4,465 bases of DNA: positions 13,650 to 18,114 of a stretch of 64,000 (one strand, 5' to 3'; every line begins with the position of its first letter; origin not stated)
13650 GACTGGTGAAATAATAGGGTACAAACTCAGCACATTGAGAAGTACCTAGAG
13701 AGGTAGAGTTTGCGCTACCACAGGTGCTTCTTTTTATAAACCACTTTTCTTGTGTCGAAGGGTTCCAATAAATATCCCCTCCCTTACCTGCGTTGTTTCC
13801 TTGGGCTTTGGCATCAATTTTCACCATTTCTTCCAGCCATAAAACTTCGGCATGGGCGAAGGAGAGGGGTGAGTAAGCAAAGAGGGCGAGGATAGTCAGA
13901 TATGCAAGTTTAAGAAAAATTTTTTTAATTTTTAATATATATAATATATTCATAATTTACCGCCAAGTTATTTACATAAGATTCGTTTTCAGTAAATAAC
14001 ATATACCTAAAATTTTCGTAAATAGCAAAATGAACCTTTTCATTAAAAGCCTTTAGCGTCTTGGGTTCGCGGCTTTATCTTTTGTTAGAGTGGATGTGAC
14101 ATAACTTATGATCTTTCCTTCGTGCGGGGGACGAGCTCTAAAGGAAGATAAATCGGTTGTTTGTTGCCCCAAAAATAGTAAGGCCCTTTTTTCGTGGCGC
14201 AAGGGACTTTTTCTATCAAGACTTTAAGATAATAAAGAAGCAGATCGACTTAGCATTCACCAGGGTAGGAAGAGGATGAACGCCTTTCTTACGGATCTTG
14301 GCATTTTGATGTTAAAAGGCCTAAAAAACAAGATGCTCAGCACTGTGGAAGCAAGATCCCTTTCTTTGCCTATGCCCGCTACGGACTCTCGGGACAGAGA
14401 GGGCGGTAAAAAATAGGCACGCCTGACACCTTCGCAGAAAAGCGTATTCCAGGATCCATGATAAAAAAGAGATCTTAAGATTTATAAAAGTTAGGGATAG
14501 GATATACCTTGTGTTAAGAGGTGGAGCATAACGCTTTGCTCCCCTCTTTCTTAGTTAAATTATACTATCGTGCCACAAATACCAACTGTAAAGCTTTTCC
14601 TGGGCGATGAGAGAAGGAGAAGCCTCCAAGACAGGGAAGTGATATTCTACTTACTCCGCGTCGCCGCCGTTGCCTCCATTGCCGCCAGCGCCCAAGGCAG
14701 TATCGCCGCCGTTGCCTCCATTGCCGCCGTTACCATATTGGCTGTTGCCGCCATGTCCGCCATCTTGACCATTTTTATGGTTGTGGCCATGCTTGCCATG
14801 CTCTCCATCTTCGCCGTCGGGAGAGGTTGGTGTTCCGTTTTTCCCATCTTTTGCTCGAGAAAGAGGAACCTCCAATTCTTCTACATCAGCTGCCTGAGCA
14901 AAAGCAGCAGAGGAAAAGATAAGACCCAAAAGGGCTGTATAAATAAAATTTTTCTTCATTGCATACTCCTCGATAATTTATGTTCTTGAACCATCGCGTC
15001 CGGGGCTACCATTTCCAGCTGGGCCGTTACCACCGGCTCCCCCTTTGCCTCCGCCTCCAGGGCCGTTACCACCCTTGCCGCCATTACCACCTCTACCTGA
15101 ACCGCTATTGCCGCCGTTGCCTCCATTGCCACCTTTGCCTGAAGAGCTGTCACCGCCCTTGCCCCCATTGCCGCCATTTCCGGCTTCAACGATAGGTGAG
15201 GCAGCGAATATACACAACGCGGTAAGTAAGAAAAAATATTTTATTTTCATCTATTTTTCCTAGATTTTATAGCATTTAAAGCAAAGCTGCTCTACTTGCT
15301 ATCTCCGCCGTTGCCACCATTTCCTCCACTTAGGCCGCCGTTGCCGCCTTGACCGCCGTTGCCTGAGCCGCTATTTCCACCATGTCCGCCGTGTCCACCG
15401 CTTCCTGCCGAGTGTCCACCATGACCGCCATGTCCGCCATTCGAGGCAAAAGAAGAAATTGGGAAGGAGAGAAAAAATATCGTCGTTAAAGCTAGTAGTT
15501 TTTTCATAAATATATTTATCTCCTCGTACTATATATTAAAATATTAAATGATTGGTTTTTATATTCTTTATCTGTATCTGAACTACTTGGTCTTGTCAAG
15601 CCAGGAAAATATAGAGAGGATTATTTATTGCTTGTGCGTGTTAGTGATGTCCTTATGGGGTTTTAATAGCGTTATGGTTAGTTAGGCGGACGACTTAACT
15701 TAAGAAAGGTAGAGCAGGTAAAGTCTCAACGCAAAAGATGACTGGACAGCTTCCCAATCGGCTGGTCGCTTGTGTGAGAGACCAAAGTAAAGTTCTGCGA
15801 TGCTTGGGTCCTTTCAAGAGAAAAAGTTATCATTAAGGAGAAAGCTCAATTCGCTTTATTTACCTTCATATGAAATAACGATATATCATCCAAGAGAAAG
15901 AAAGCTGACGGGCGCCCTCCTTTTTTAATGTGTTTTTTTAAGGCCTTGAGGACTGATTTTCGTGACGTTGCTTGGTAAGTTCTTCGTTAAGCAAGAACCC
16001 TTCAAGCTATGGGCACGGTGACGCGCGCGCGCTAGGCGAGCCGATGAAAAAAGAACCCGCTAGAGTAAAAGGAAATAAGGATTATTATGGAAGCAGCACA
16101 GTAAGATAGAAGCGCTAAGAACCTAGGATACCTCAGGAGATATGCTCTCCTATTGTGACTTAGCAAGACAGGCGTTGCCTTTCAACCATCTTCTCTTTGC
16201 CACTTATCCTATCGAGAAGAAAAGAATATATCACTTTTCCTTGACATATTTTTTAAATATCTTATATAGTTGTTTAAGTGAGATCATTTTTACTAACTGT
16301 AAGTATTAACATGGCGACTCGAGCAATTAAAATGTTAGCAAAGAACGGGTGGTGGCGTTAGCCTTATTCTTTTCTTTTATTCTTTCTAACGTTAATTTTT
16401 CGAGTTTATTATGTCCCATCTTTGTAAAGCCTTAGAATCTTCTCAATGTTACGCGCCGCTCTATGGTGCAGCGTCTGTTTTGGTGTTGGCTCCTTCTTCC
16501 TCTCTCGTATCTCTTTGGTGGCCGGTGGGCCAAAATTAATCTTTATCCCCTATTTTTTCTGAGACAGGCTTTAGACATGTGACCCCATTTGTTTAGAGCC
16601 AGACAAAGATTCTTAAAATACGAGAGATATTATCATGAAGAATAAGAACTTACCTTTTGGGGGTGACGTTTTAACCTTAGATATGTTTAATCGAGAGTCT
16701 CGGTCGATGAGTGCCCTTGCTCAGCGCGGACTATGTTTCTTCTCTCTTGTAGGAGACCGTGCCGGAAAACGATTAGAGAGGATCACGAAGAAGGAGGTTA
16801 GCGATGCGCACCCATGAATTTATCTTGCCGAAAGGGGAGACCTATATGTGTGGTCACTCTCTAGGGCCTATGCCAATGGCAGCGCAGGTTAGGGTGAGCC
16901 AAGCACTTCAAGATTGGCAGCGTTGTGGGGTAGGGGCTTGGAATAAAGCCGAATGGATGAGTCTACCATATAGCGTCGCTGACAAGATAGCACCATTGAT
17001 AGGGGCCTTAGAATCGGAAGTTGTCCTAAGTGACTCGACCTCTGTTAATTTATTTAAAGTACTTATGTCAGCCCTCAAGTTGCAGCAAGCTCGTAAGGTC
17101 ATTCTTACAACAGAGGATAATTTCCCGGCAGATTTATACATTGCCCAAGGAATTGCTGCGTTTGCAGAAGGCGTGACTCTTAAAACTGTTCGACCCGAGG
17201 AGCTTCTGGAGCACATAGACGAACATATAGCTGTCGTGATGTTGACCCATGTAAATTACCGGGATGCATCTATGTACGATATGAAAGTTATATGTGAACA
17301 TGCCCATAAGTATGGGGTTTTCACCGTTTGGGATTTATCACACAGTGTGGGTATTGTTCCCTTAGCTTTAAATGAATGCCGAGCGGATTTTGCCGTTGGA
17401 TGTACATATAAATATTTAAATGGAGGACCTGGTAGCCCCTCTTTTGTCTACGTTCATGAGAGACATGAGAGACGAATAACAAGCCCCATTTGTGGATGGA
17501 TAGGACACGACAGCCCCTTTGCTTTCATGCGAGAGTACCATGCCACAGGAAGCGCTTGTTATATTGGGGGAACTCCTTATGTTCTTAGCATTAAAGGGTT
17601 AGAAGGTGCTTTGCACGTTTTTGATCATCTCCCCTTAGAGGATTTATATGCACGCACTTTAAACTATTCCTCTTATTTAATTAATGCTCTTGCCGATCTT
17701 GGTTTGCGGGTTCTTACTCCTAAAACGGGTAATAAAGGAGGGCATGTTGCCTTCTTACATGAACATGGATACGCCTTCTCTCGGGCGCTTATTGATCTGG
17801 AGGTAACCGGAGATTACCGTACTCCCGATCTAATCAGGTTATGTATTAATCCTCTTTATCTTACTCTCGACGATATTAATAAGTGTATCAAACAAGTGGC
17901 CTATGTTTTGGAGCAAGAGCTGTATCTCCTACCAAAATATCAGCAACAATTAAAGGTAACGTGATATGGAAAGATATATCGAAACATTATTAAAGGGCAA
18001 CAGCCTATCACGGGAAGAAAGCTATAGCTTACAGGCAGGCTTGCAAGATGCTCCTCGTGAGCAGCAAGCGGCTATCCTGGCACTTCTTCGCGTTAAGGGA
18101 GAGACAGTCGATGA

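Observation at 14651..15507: Cluster of three tiny secreted proteins made of GGNGG and GGHGG repeats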

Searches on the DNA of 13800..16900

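Call 48: search_rna_families(source=window, start=13800, end=16900, threshold=evalue, max_evalue=1)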
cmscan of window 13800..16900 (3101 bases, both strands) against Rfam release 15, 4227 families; matches with E-value up to 1: 1.
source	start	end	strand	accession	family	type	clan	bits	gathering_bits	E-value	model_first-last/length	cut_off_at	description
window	16188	16288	+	RF00072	SNORA75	Gene; snRNA; snoRNA; HACA-box;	-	26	80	0.5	1-134/134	no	Small nucleolar RNA SNORA75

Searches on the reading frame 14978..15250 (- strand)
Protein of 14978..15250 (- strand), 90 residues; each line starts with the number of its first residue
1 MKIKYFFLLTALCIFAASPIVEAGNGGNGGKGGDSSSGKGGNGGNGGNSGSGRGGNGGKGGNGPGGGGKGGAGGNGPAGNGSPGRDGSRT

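Call 7: search_protein_families(library=pfam, proteins=[window:14978-15250:-], max_evalue=0.01)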
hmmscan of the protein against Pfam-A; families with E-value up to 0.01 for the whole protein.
window:14978-15250:- (90 aa): 0 families

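Call 8: search_protein_families(library=ncbifam, proteins=[window:14978-15250:-], max_evalue=0.01)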
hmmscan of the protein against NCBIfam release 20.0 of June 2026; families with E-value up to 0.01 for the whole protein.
window:14978-15250:- (90 aa): 0 families

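Call 10: find_encoding_contigs(protein=window:14978-15250:-, flank=3000, max_places=6)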
Protein window:14978-15250:- (90 aa): no gene with exactly this product is on record in the collection.

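Call 29: search_solved_structures(query=window:14978-15250:-, max_evalue=10, show_alignments=4)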
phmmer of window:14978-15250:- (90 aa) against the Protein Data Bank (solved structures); distinct sequences matched with E-value up to 10: 0.

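Call 34: find_homologous_proteins(query=window:14978-15250:-, max_evalue=0.001)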
Query window:14978-15250:- (90 aa): 5 proteins with E <= 0.001 among 3393 candidates.
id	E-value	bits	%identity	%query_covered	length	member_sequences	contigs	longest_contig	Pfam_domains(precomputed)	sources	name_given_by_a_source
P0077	2.2e-10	58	-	-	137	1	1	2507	-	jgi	jgi:hypothetical protein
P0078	5.3e-10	57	54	53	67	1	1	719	-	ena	-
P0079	4.7e-7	48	-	-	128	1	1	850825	-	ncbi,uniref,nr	ncbi:hypothetical protein [Fluviispira multicolorata]|uniref:hypothetical protein n=1 Tax=Fluviispir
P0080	1.5e-6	46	-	-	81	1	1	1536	-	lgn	-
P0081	7.3e-6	44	-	-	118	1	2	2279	-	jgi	jgi:hypothetical protein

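Call 50: predict_structure(alignment_id=A3)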
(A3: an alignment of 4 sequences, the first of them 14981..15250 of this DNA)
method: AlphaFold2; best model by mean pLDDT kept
length: 90 residues; sequences in the alignment: 4
mean_pLDDT: 48.4   pTM: 0.23
mean pLDDT of the five models: 48.4, 48.0, 47.6, 47.0, 47.0
residues with pLDDT >= 90: 0; 70-90: 10; 50-70: 11; < 50: 69
segments of 3 or more residues with pLDDT < 50: 21-44, 46-90
pLDDT, mean of each block of 10 residues (from residue 1): 74 67 45 43 44 44 43 38 39
secondary structure, 60 per line:
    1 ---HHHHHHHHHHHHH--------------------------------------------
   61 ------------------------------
elements in order: H4-16

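Call 67: search_protein_families(library=pfam, proteins=[P0079, P0077, P0081], max_evalue=1)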
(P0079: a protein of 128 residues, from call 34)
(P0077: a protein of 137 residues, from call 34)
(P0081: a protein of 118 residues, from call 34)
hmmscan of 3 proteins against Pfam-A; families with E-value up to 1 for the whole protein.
P0079 (128 aa): 0 families

P0077 (137 aa): 0 families

P0081 (118 aa): 1 family
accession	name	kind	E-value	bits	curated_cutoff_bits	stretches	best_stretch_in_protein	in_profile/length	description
PF02117.22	7TM_GPCR_Sra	-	0.047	13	24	1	4-59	194-248/328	Serpentine type 7TM GPCR chemoreceptor Sra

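Call 68: search_protein_families(library=padloc, proteins=[window:14978-15250:-], max_evalue=1)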
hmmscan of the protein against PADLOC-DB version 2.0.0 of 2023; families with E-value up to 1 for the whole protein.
window:14978-15250:- (90 aa): 0 families

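Call 77: find_encoding_contigs(protein=P0079, flank=5000, max_places=2)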
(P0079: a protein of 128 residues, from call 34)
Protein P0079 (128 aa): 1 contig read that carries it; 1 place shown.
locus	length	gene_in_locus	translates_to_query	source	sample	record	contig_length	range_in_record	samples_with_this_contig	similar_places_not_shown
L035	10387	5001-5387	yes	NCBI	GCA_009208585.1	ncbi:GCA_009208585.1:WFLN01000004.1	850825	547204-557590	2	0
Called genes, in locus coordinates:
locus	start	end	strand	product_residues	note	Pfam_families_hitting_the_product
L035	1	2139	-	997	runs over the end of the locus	PF13700:DUF4158, PF01526:DDE_Tnp_Tn3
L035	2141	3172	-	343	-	PF17761:DUF1016_N, PF06250:YhcG_C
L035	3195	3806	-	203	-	PF00239:Resolvase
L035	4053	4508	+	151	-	-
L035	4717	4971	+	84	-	-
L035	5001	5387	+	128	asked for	-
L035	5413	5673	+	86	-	-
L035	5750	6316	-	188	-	-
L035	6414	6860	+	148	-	-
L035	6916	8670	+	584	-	-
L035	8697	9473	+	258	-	-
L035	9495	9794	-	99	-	-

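Call 87: fold_search(model_id=the predicted structure, library=pdb)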
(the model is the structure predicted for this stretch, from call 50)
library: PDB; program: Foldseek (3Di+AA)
matches with E <= 10: 0; with E <= 0.001: 0
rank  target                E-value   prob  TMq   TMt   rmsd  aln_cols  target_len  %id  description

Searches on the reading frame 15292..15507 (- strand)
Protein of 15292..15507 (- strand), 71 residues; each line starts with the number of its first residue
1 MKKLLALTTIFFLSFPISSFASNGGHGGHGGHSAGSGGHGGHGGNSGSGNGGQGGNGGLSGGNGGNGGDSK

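Call 7: search_protein_families(library=pfam, proteins=[window:15292-15507:-], max_evalue=0.01)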
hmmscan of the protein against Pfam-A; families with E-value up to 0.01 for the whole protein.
window:15292-15507:- (71 aa): 0 families

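Call 8: search_protein_families(library=ncbifam, proteins=[window:15292-15507:-], max_evalue=0.01)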
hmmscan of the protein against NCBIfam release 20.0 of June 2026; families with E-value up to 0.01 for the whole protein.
window:15292-15507:- (71 aa): 0 families

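Call 9: find_encoding_contigs(protein=window:15292-15507:-, flank=3000, max_places=6)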
Protein window:15292-15507:- (71 aa): no gene with exactly this product is on record in the collection.

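Call 35: find_homologous_proteins(query=window:15292-15507:-, max_evalue=0.001)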
Query window:15292-15507:- (71 aa): 4 proteins with E <= 0.001 among 352 candidates.
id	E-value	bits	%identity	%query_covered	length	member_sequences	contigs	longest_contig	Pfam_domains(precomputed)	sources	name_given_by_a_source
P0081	5.4e-12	63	-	-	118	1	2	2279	-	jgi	jgi:hypothetical protein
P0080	5.0e-8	51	-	-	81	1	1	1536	-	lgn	-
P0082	6.9e-8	50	-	-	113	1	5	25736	-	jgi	jgi:hypothetical protein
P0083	2.1e-6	45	48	38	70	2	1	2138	-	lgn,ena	-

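Call 68: search_protein_families(library=padloc, proteins=[window:15292-15507:-], max_evalue=1)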
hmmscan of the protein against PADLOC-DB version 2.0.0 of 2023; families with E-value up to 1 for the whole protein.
window:15292-15507:- (71 aa): 0 families

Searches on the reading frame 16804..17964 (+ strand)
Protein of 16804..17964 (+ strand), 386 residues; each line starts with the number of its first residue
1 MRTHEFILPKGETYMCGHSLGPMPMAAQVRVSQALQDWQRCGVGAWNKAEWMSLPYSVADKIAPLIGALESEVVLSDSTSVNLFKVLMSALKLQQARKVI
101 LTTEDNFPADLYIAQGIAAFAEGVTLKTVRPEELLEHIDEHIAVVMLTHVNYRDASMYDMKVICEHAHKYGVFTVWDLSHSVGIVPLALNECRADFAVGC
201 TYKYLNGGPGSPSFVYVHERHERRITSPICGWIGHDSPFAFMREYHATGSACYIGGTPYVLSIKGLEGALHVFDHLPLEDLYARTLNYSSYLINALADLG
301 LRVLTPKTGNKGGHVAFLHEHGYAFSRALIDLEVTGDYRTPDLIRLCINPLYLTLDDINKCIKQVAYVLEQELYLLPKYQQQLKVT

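Call 7: search_protein_families(library=pfam, proteins=[window:16804-17964:+], max_evalue=0.01)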
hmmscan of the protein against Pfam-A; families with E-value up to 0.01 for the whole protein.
window:16804-17964:+ (386 aa): 2 families
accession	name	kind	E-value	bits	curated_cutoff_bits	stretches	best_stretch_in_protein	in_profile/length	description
PF22580.2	KYNU_C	-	1.4e-17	63.9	27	1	284-363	4-88/90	Kynureninase C-terminal domain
PF00266.25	Aminotran_5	-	8.5e-16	58.3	21.5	1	60-317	50-314/371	Aminotransferase class-V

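Call 8: search_protein_families(library=ncbifam, proteins=[window:16804-17964:+], max_evalue=0.01)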
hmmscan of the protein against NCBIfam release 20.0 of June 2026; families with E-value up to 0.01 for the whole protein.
window:16804-17964:+ (386 aa): 17 families
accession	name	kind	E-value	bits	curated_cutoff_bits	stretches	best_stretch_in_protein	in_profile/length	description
TIGR01814.1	kynureninase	equivalog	2.4e-73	247.4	246.4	1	5-369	16-399/400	kynureninase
TIGR01979.1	sufS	subfamily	1.3e-10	40.7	475.1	1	59-320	68-337/403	SufS family cysteine desulfurase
TIGR01977.1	am_tr_V_EF2568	hypoth_equivalog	3e-09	36.4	377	1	125-318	121-310/376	cysteine desulfurase family protein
NF040779.1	Sec_lyase_SclA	exception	9.4e-09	34.6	525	1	129-310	124-301/378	selenocysteine lyase SclA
NF006810.0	PRK09331.1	subfamily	7.7e-08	31.5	301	1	132-205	151-224/397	Sep-tRNA:Cys-tRNA synthetase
TIGR03301.1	PhnW-AepZ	equivalog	3.3e-07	30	360.8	1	125-308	110-287/355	2-aminoethylphosphonate aminotransferase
TIGR03402.1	FeS_nifS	equivalog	4.5e-06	25.7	530.75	1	60-204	49-199/379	cysteine desulfurase NifS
TIGR02326.1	transamin_PhnW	equivalog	1.2e-05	24.7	400.8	1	44-218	27-205/363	2-aminoethylphosphonate--pyruvate transaminase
TIGR02539.1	SepCysS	equivalog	2.3e-05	23.6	365.25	1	133-205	138-210/370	O-phospho-L-seryl-tRNA:Cys-tRNA synthase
NF010006.0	PRK13479.1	equivalog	5.3e-05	22.5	296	1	117-220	108-209/369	2-aminoethylphosphonate--pyruvate transaminase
NF046070.1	PyrdoxPyrvTramin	equivalog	0.0001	21.3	600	1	133-303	124-289/369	pyridoxamine--pyruvate transaminase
TIGR02006.1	IscS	equivalog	0.00023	20.3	643.2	1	97-231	92-230/402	IscS subfamily cysteine desulfurase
TIGR03235.1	DNA_S_dndA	equivalog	0.00027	20.3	480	1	61-204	50-201/353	cysteine desulfurase DndA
NF010611.0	PRK14012.1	equivalog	0.00032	19.7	548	1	61-231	59-234/406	IscS subfamily cysteine desulfurase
TIGR03403.1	nifS_epsilon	equivalog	0.0032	16.4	587.7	1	128-205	127-204/382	NifS family cysteine desulfurase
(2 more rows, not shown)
